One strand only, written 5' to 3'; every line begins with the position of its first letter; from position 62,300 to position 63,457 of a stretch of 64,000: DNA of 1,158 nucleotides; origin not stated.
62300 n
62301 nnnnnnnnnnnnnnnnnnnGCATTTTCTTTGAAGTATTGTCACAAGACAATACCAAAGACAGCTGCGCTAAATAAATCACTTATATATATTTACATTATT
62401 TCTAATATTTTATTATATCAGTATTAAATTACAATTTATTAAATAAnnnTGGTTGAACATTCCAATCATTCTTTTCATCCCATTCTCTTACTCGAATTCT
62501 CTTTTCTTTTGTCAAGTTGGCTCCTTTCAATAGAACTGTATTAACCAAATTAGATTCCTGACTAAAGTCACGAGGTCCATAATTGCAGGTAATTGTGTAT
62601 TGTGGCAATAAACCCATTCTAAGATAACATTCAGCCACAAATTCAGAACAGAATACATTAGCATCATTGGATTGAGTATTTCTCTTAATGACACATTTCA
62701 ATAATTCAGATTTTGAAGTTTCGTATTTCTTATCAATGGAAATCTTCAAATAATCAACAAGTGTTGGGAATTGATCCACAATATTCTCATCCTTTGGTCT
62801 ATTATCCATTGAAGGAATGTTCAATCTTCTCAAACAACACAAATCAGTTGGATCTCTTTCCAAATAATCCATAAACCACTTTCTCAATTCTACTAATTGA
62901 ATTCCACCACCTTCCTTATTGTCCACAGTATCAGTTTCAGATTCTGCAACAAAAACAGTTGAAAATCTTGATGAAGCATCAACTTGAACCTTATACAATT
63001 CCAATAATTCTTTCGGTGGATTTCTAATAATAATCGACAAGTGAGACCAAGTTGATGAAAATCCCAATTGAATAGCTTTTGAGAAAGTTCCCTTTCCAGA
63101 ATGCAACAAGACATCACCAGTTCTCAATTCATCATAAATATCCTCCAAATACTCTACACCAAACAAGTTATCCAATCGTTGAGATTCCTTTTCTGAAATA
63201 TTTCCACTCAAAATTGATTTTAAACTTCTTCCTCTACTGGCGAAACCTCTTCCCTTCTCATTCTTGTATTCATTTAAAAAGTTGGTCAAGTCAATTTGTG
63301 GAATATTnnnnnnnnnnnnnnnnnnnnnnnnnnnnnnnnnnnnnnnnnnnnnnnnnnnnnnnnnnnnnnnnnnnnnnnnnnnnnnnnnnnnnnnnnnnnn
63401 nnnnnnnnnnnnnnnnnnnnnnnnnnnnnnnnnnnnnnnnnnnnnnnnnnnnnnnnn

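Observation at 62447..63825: C2 domain fused to a circularly permuted NlpC/P60 (YaeF/YiiX / LRAT-like) papain-fold domain, a candidate Ca2+-targeted lipid-modifying enzyme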

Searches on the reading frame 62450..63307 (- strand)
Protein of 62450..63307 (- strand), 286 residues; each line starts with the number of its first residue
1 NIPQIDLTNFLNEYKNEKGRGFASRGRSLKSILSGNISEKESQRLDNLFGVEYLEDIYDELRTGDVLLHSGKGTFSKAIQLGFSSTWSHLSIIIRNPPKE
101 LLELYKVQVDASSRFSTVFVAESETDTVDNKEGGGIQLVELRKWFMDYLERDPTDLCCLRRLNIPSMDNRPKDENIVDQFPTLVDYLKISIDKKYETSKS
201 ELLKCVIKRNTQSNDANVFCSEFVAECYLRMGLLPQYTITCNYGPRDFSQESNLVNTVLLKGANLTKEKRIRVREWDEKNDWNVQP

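Call 13: search_solved_structures(query=A2, max_evalue=10, show_alignments=3)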
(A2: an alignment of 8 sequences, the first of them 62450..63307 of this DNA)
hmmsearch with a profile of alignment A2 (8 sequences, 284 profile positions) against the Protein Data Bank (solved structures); distinct sequences matched with E-value up to 10: 2.
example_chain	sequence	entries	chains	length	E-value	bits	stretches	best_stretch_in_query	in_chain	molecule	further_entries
3kw0_A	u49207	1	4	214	2e-11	46.8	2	52-97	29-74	Cysteine peptidase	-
2if6_A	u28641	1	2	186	0.0026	20.2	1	64-100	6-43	Hypothetical protein yiiX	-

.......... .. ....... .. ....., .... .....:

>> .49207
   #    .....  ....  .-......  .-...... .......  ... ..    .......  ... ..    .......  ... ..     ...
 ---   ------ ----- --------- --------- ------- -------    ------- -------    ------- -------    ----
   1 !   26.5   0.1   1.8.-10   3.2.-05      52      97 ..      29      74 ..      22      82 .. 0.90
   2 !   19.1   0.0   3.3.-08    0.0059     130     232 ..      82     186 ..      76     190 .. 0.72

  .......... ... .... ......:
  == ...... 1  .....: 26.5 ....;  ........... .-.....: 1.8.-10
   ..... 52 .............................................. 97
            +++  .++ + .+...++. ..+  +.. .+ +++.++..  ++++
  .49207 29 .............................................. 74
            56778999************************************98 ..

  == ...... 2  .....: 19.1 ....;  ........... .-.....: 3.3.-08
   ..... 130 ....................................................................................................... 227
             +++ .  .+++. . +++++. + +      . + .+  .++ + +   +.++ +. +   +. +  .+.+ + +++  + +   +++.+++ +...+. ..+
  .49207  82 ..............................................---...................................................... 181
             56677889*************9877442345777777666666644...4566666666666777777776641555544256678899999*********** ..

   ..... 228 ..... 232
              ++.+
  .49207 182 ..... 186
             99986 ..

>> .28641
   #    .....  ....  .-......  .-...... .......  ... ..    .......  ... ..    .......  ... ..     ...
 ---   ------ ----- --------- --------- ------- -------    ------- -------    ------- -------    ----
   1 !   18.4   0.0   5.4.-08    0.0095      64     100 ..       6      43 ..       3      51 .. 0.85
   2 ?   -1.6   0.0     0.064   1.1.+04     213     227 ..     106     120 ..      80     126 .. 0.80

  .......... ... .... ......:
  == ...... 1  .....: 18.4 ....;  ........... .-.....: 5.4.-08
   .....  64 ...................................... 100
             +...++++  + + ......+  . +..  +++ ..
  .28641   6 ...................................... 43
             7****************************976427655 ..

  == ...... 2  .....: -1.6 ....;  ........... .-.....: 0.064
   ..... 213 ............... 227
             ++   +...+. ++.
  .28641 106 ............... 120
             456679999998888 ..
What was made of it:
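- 62450..63187 (-): Circularly permuted NlpC/P60 catalytic domain of the YaeF/YiiX (C92) type, residues 200-445. The family profile matches 3KW0 at E=2e-11 and 2IF6 at E=0.0026 (call 13).
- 62942..62944 (-): Glu281 codon (GAA), the third triad residue in the motif VAES. I equate it with Glu64 of BcPPNE by motif position (xxES); HMMER's alignment at the edge of that domain is offset there (call 13).
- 62723..62725 (-): Tyr354 codon (TAC), the signature NlpC/P60 tyrosine in the motif KKYE. Aligns to Tyr127 of BcPPNE (call 13).
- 62648..62650 (-): Cys379 codon (TGT), the catalytic nucleophile in the motif FCSEFV. Aligns to Cys154 of BcPPNE (call 13).
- On YaeF/YiiX permuted NlpC/P60 (PF05708, MEROPS C92): A profile of 8 family members hits 3KW0 at E=2e-11 and 2IF6 at E=0.0026 (call 13).
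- The family profile matches 3KW0 at E=2e-11 (call 13).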

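Call 28: search_protein_representatives(alignment_id=A2)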
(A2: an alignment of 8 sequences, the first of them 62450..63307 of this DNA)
Query: 8 sequences, 284 profile positions. Proteins with E-value up to 0.001 (for the whole library): 2355; up to 1e-10: 605; up to 1e-30: 43. The best 150 are listed.
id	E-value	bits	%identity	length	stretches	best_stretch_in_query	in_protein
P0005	2.7e-139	479.6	-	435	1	3-279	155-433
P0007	6.3e-115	399.6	-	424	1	2-284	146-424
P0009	1.1e-109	382.4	-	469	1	6-272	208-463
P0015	2.5e-107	374.7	-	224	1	63-283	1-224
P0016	1.6e-100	352.3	-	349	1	24-273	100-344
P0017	3.0e-74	266.2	-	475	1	24-273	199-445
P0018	5.0e-68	245.7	-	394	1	26-271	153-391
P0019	6.2e-60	219.2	-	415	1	28-271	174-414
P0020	3.7e-52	193.7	-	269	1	45-277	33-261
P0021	3.9e-52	193.6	-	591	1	39-272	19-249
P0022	2.6e-50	187.6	-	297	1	38-274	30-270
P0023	9.6e-49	182.5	-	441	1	30-279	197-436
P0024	4.2e-48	180.4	-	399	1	52-252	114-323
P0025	5.5e-48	180.0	-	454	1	31-274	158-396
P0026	2.5e-47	177.9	-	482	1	25-279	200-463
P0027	6.2e-46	173.2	-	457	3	38-170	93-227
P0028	6.7e-45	169.9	-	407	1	56-277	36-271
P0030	1.2e-42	162.5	-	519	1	26-267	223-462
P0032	7.0e-42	160.0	-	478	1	19-256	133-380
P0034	7.4e-41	156.6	-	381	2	116-248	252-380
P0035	1.3e-40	155.8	-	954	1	38-272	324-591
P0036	5.3e-40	153.8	-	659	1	37-275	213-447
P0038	7.3e-40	153.3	-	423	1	49-274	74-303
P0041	1.5e-38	149.0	-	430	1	46-251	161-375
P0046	2.0e-36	142.1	-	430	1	31-251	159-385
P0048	1.8e-35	138.9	-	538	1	56-273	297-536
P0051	5.0e-34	134.2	-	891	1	39-272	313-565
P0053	8.7e-33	130.1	-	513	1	54-270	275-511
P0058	3.6e-27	111.7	-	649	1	61-252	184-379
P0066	7.1e-25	104.2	-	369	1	28-277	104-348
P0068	2.1e-24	102.6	-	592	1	56-273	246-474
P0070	2.2e-24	102.5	-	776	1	58-272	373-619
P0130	3.7e-18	82.1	-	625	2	62-165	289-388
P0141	1.5e-17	80.1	-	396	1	62-245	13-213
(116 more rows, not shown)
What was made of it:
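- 63188..63394 (-): Linker, residues 131-199, with the conserved segment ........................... Many distant homologues match the family profile from about position 24, which is the RGRSL segment (call 28).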

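Call 34: list_cluster_members(proteins=[P0023, P0018, P0026, P0017, P0028, P0141, P0035, P0051, P0030, P0036])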
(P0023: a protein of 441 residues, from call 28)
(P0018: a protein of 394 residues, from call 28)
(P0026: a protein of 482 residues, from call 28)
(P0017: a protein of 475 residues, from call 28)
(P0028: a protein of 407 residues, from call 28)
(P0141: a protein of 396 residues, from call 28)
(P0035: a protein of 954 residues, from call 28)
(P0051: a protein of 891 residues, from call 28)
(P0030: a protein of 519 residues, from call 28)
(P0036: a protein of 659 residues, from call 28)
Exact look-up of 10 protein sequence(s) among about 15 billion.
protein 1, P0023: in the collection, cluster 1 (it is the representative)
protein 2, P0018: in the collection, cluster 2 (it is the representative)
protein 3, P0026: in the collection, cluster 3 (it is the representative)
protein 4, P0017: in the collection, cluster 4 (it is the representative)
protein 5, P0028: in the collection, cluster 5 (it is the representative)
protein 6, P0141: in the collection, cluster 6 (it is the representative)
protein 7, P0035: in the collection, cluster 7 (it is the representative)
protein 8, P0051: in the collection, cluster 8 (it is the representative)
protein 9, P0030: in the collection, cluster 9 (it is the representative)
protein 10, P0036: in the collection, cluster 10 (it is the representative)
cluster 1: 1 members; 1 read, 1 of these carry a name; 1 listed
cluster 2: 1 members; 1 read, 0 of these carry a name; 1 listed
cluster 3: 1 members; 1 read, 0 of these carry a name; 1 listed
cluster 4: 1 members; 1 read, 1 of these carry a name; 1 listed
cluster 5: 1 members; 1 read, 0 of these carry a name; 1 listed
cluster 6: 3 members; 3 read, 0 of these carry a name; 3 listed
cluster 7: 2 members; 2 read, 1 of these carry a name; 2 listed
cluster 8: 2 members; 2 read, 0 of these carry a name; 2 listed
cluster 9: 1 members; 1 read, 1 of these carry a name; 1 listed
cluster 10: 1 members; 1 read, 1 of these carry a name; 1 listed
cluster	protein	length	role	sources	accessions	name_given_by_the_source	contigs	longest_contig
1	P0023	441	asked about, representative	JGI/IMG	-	hypothetical protein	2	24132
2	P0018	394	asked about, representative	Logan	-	-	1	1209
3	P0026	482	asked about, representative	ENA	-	-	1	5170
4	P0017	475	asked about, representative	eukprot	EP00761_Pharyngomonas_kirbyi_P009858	gb/GECH01009876.1/.p1 GENE.gb/GECH01009876.1/~~gb/GECH01009876.1/.p1 ORF type:complete ...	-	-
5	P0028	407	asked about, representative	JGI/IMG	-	-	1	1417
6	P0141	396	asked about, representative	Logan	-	-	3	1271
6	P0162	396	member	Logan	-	-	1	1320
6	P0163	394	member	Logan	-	-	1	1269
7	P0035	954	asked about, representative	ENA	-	-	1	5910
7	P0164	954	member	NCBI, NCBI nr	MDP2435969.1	MAG: C2 domain-containing protein [archaeon] | C2 domain-containing protein [archaeon]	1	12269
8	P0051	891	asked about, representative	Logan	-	-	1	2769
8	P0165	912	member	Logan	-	-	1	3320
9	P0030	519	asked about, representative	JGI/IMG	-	hypothetical protein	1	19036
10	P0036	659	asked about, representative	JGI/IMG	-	hypothetical protein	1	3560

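Call 35: find_homologous_proteins(query=A2, max_evalue=0.00001)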
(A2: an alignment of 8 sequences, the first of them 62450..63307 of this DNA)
Query A2 (8 sequences) (286 aa, profile of the alignment): 15 proteins with E <= 0.00001 among 4561 candidates.
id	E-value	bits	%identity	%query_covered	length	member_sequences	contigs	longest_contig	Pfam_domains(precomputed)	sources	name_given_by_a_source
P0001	3.1e-145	501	100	100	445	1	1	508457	PF05708.19,PF00168.37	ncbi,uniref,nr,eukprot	ncbi:predicted protein [Naegleria gruberi]|uniref:Predicted protein n=1 Tax=Naegleria gruberi TaxID=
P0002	1.2e-144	499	84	100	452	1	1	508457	PF00168.37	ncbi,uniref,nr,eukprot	ncbi:predicted protein [Naegleria gruberi]|uniref:Predicted protein n=1 Tax=Naegleria gruberi TaxID=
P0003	9.0e-141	486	69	99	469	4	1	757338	PF00168.37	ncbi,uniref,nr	ncbi:hypothetical protein FDP41_005945 [Naegleria fowleri]|uniref:C2 domain-containing protein n=1 T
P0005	8.5e-139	480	64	97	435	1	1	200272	PF05708.19,PF00168.37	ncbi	ncbi:hypothetical protein ABK040_003928 [Willaertia magna]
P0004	1.3e-136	473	99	95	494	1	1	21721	PF05708.19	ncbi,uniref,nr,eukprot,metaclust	ncbi:predicted protein [Naegleria gruberi]|uniref:Predicted protein n=1 Tax=Naegleria gruberi TaxID=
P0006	3.2e-126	438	51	99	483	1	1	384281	PF05708.19,PF00168.37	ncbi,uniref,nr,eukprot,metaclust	ncbi:C2 domain-containing protein [Naegleria gruberi]|uniref:C2 domain-containing protein n=1 Tax=Na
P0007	2.0e-114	400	43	95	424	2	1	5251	PF00168.37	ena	-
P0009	3.5e-109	382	44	87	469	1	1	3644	PF00168.37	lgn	-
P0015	7.9e-107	375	80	78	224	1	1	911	PF05708.19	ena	-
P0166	8.4e-106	371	51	96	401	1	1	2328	PF00168.37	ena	-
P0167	9.3e-14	69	28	69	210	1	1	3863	-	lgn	-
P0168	1.8e-12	65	30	76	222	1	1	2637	-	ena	-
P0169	2.5e-12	65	28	76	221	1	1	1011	-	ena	-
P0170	6.9e-10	57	29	76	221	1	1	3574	-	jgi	jgi:hypothetical protein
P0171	1.4e-6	46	24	76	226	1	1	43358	-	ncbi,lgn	-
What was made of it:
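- Tried and rejected: The word-indexed protein search with the catalytic-domain profile reached only close relatives (call 35).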

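Call 51: search_protein_families(library=pfam, proteins=[P0035, P0051, P0036, P0021, P0058, P0068, P0070, P0048, P0053, P0130], max_evalue=0.01)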
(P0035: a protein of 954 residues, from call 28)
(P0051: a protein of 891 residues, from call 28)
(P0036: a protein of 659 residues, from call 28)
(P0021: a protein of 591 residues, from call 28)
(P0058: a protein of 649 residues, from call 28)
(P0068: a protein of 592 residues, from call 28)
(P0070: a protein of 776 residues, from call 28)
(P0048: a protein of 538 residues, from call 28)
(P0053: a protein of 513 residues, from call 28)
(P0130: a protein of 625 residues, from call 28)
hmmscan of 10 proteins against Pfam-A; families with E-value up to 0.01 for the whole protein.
P0035 (954 aa): 1 family
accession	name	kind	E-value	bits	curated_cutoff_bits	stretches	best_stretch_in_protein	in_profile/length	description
PF00168.36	C2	-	3e-24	85.6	22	2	157-256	2-96/104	C2 domain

P0051 (891 aa): 1 family
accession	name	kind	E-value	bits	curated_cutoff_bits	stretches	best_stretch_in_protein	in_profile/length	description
PF00168.36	C2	-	3.9e-28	98.2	22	2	142-240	2-93/104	C2 domain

P0036 (659 aa): 1 family
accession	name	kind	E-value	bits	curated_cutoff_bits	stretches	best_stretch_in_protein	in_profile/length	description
PF00168.36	C2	-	0.00047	20.8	22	1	64-170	2-104/104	C2 domain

P0021 (591 aa): 1 family
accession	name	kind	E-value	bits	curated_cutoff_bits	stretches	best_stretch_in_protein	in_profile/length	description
PF05708.18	Peptidase_C92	-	3.8e-06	27.5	27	1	43-220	2-136/166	Permuted papain-like amidase enzyme, YaeF/YiiX, C92 family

P0058 (649 aa): 1 family
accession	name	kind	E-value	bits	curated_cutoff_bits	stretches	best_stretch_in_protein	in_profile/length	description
PF05708.18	Peptidase_C92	-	0.0045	17.5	27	0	186-223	2-36/166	Permuted papain-like amidase enzyme, YaeF/YiiX, C92 family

P0068 (592 aa): 1 family
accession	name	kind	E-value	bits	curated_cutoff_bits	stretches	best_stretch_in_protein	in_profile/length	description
PF05708.18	Peptidase_C92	-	1.1e-06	29.3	27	1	253-429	2-120/166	Permuted papain-like amidase enzyme, YaeF/YiiX, C92 family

P0070 (776 aa): 1 family
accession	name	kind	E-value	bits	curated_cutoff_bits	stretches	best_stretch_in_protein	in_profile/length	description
PF05708.18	Peptidase_C92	-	0.0019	18.7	27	0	556-573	105-123/166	Permuted papain-like amidase enzyme, YaeF/YiiX, C92 family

P0048 (538 aa): 1 family
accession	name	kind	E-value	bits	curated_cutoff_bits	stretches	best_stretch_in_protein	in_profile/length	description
PF05708.18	Peptidase_C92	-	0.0015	19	27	0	477-497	103-126/166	Permuted papain-like amidase enzyme, YaeF/YiiX, C92 family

P0053 (513 aa): 1 family
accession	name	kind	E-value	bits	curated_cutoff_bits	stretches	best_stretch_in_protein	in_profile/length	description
PF05708.18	Peptidase_C92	-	0.0032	18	27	0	451-473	94-122/166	Permuted papain-like amidase enzyme, YaeF/YiiX, C92 family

P0130 (625 aa): 1 family
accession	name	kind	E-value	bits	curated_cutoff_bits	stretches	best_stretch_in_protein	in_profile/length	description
PF05708.18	Peptidase_C92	-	8.6e-05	23.1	27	1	305-376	13-64/166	Permuted papain-like amidase enzyme, YaeF/YiiX, C92 family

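Call 52: predict_structure(alignment_id=A4)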
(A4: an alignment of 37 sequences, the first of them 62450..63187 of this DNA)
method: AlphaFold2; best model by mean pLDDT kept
length: 246 residues; sequences in the alignment: 37
mean_pLDDT: 94.5   pTM: 0.92
mean pLDDT of the five models: 94.5, 94.0, 93.8, 93.5, 93.5
residues with pLDDT >= 90: 220; 70-90: 23; 50-70: 3; < 50: 0
segments of 3 or more residues with pLDDT < 50: none
pLDDT, mean of each block of 10 residues (from residue 1): 91 96 98 95 97 97 94 90 94 96 96 95 89 90 98 95 94 92 98 97 98 97 98 96 75
secondary structure, 60 per line:
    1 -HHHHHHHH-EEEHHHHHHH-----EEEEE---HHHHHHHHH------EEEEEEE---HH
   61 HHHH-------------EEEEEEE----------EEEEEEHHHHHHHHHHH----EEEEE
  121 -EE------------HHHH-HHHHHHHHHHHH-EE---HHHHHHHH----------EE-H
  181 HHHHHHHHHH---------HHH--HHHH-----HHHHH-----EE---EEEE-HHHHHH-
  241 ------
elements in order: H2-9 E11-13 H14-20 E26-30 H34-42 E49-55 H59-64 E78-84 E95-100 H101-111 E116-120 H136-139 H141-152 H159-166 H180-190 H205-208 H214-218 E229-232 H234-239
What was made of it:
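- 62450..63187 (-): The AF2 model has pLDDT 94.5 (call 52).
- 63041..63043 (-): His248 codon (CAC), the catalytic base in the motif STWSH. It is the first residue of strand 49-55 of the domain model (call 52).
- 62942..62944 (-): It lies in strand 78-84 of the model (call 52).
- On YaeF/YiiX permuted NlpC/P60 (PF05708, MEROPS C92): The domain model has pLDDT 94.5 and pTM 0.92 (call 52).
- The model has pLDDT 94.5 (call 52).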

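Call 57: list_cluster_members(proteins=[P0016, P0019, P0020, P0021, P0022, P0024, P0025, P0027, P0032, P0038])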
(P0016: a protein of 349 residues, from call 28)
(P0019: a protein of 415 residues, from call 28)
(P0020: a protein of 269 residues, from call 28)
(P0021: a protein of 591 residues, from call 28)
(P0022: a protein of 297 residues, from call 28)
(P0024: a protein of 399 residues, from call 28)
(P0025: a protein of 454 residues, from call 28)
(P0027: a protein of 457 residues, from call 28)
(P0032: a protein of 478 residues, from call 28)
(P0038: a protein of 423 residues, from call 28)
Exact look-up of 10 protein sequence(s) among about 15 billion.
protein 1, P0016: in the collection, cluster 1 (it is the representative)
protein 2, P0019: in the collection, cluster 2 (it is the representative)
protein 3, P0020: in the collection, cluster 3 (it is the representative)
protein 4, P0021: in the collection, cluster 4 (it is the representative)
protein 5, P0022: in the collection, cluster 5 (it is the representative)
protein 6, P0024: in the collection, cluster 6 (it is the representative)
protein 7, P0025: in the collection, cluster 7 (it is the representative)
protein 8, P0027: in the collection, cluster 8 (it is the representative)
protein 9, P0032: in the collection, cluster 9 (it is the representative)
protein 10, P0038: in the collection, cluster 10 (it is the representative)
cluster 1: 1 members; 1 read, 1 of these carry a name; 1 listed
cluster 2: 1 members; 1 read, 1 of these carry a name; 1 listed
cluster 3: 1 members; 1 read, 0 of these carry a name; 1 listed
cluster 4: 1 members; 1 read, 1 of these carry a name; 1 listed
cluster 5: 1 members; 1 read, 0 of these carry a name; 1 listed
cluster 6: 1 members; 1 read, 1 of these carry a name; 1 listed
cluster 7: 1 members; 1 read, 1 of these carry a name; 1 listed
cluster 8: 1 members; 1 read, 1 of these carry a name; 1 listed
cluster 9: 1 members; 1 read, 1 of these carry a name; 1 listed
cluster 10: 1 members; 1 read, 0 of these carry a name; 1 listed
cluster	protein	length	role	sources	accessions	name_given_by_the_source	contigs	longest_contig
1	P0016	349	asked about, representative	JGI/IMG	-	hypothetical protein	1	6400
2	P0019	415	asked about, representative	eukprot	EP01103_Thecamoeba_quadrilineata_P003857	TRINITY_DN13595_c0_g1_i1.p1 TRINITY_DN13595_c0_g1~~TRINITY_DN13595_c0_g1_i1.p1 ORF ...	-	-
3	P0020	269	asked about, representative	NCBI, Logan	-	-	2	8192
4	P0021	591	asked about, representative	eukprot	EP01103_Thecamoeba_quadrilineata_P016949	TRINITY_DN583_c0_g1_i1.p1 TRINITY_DN583_c0_g1~~TRINITY_DN583_c0_g1_i1.p1 ORF ...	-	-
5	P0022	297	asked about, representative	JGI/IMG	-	-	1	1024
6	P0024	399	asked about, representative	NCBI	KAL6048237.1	DUF4261 domain-containing protein [Balamuthia mandrillaris]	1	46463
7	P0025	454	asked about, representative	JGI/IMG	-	Ca2+-binding EF-hand superfamily protein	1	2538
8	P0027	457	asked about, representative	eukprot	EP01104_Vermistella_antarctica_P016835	TRINITY_DN5839_c0_g1_i1.p1 TRINITY_DN5839_c0_g1~~TRINITY_DN5839_c0_g1_i1.p1 ORF ...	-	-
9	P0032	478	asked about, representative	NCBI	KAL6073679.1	hypothetical protein QOT17_004677 [Balamuthia mandrillaris]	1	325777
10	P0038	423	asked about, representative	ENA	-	-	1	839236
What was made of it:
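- The same fusion occurs in transcriptome assemblies of Pharyngomonas and Thecamoeba (calls 34, 57).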
